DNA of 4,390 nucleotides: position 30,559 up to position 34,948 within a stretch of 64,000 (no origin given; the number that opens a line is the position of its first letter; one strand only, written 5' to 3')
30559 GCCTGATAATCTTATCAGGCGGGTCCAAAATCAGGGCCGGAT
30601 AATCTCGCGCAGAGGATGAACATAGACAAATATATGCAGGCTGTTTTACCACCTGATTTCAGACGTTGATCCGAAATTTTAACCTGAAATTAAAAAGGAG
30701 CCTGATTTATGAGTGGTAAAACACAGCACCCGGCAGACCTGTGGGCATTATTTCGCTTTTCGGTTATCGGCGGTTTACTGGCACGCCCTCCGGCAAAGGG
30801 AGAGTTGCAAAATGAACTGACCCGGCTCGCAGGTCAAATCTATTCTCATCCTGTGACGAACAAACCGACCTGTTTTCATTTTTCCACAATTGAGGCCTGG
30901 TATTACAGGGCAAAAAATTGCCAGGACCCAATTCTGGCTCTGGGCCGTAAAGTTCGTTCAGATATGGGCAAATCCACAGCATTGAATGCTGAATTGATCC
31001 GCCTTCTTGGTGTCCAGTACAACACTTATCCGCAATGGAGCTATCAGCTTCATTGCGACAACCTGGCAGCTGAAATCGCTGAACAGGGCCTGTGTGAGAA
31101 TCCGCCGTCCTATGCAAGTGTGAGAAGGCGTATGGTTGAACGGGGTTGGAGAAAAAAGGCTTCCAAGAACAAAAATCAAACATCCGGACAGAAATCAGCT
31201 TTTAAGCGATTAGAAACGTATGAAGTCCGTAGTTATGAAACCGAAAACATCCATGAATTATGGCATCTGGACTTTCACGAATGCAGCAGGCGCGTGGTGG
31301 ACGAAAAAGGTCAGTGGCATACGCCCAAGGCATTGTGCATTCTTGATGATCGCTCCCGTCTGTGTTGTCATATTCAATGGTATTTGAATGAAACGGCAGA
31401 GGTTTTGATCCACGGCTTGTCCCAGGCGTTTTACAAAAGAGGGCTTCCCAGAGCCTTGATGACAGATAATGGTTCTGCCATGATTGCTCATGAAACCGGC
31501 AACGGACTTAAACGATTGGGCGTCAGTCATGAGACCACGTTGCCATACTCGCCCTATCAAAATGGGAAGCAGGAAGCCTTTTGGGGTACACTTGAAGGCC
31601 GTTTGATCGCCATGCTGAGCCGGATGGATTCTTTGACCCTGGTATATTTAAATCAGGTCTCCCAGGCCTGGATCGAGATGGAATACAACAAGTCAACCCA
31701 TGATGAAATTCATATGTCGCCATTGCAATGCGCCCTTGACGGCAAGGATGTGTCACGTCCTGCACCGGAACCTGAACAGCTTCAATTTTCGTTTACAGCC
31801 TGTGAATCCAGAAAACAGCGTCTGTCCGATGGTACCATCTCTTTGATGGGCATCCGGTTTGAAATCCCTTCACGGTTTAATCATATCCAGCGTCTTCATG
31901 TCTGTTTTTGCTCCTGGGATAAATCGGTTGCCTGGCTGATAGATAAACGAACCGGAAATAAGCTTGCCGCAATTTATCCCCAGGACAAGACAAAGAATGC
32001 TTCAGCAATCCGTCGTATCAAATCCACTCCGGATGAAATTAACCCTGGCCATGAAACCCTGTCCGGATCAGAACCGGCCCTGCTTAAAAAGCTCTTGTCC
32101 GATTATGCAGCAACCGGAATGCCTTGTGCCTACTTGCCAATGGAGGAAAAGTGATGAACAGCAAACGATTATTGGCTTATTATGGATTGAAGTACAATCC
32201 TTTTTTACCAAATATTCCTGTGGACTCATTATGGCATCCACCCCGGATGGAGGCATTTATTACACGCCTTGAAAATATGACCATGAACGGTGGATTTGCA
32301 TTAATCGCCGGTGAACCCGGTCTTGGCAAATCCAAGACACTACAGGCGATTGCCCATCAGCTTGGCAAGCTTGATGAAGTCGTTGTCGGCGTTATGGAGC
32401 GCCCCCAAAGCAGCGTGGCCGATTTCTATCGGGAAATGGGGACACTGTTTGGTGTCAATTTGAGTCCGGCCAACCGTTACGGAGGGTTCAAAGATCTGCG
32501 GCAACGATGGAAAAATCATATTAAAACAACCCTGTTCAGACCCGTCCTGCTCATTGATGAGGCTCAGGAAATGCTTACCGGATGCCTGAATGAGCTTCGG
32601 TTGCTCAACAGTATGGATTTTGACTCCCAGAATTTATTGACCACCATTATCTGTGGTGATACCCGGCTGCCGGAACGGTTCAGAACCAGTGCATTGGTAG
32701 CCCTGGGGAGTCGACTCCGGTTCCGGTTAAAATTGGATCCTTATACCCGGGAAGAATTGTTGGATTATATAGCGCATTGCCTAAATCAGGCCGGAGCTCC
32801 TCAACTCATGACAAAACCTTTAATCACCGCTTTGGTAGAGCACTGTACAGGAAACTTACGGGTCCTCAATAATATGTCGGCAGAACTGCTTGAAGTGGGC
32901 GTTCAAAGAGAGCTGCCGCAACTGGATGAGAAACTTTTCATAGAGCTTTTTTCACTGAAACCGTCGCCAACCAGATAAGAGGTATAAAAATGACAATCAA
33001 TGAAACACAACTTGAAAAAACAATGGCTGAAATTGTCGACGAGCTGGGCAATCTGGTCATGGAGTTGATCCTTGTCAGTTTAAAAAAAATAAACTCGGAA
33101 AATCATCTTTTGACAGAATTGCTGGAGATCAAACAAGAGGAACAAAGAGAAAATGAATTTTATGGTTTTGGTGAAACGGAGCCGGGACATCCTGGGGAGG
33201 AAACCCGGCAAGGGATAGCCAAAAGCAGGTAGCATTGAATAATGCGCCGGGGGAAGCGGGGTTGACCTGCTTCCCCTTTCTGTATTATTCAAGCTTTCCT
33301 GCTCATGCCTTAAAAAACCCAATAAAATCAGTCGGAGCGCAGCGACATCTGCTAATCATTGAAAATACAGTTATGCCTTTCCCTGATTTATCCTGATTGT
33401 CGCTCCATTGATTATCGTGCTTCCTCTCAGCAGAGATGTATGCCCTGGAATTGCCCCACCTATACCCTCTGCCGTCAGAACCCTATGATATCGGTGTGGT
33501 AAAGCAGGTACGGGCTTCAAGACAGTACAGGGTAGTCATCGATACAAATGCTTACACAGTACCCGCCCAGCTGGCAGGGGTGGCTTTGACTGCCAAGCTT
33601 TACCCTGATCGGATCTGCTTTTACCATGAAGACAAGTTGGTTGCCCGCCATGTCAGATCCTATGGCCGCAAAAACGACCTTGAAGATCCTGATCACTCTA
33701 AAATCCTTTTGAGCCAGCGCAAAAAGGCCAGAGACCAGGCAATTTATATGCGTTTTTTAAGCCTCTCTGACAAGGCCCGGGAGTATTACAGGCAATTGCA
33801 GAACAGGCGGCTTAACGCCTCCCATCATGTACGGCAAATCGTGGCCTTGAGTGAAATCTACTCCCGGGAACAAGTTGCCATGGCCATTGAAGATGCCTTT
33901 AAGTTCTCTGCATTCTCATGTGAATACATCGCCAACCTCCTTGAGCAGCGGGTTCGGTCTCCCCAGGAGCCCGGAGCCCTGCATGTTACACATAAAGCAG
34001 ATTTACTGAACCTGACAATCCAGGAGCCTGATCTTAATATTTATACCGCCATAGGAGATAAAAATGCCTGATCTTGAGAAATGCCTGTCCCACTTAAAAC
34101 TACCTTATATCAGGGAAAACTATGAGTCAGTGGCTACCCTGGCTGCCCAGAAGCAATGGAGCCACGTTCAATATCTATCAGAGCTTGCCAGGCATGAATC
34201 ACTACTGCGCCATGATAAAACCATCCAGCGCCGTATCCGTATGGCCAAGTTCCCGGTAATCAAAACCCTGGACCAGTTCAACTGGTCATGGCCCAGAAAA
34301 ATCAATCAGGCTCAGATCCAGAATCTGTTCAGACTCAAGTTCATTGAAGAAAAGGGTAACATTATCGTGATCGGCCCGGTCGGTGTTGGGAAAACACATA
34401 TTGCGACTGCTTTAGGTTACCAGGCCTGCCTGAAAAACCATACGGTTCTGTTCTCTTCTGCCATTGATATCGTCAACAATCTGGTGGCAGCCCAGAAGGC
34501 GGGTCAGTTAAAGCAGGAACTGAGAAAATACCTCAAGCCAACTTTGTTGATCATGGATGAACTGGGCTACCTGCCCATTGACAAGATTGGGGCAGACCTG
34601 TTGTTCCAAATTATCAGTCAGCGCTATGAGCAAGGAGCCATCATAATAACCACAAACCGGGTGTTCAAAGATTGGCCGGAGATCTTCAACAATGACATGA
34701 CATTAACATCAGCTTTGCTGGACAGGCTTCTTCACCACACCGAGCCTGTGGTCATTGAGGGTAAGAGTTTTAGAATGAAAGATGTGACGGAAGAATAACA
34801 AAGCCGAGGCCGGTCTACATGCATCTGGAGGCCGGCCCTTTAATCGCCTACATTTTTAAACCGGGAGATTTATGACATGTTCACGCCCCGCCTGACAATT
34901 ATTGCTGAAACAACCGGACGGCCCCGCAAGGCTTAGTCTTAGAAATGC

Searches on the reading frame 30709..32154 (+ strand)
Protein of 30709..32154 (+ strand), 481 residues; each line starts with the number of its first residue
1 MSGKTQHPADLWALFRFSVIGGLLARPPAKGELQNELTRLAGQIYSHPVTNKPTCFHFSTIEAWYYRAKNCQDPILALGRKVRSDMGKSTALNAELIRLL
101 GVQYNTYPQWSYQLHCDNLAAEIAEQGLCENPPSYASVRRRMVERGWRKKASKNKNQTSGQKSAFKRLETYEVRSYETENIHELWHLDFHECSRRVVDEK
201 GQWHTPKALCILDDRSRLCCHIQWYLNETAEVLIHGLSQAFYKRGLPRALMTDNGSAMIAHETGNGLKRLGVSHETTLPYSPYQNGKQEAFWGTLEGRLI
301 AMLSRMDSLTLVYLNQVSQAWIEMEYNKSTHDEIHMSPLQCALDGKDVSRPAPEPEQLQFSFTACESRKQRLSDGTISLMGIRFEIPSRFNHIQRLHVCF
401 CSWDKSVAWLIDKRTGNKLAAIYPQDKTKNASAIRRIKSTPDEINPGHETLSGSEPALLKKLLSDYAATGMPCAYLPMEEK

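Call 66: search_protein_families(library=pfam, proteins=[window:30709-32154:+])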
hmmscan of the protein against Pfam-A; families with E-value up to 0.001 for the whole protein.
window:30709-32154:+ (481 aa): 2 families
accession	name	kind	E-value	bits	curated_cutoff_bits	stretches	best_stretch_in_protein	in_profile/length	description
PF00665.32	rve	-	4.1e-10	40.3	32.6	1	183-282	6-102/102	Integrase core domain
PF13683.12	rve_3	-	0.00043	20.4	26.5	0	271-328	2-55/67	Integrase core domain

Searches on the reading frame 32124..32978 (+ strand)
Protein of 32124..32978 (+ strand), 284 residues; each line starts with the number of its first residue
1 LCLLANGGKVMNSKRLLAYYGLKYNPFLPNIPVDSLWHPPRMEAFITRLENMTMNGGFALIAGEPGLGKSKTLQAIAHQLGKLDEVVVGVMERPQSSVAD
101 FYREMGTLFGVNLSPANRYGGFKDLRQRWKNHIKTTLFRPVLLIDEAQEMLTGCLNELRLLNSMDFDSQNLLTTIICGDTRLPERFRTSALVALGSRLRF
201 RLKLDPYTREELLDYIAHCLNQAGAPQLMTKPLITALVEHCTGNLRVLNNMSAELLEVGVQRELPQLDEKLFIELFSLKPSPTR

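Call 66: search_protein_families(library=pfam, proteins=[window:32124-32978:+])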
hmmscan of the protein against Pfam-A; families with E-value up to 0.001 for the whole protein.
window:32124-32978:+ (284 aa): 4 families
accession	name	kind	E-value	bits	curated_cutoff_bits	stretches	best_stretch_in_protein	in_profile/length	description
PF13401.12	AAA_22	-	2.4e-19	70.4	27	1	55-186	4-130/130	AAA domain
PF00004.35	AAA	-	0.00028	21.8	21.2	1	60-191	2-119/131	ATPase family associated with various cellular activities (AAA)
PF13245.12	AAA_19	-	0.00028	21.5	25.1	1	53-172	8-121/134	AAA domain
PF13191.12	AAA_16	-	0.00044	21.2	32.6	0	56-94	24-60/167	AAA ATPase domain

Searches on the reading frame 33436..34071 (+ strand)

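Call 66: search_protein_families(library=pfam, proteins=[window:33436-34071:+])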
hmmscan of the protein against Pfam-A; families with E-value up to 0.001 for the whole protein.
window:33436-34071:+ (211 aa): 1 family
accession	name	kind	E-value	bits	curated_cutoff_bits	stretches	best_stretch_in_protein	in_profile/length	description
PF22483.2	Mu-transpos_C_2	-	3e-21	75.4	27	1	12-84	1-73/73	Mu transposase, C-terminal domain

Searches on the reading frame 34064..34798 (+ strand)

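Call 66: search_protein_families(library=pfam, proteins=[window:34064-34798:+])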
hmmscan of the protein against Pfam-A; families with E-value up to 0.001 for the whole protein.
window:34064-34798:+ (244 aa): 7 families
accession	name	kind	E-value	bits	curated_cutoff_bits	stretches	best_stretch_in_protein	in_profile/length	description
PF01695.23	IstB_IS21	-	3.6e-75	253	24.1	1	8-240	3-234/238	IstB-like ATP binding protein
PF00308.24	Bac_DnaA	-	2.1e-07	31.7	23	1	100-201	37-141/162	Bacterial DnaA ATPAse domain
PF00004.35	AAA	-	7.2e-06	26.9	21.2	1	100-202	1-113/131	ATPase family associated with various cellular activities (AAA)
PF20720.3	nSTAND3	-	6e-05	23.2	27.2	1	92-142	12-62/155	Novel STAND NTPase 3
PF02562.22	PhoH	-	6e-05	23.1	27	1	91-167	13-87/205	PhoH-like protein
PF13401.12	AAA_22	-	9.2e-05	23.2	27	0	96-129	4-37/130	AAA domain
PF13191.12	AAA_16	-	0.00028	21.8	32.6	0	81-135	8-62/167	AAA ATPase domain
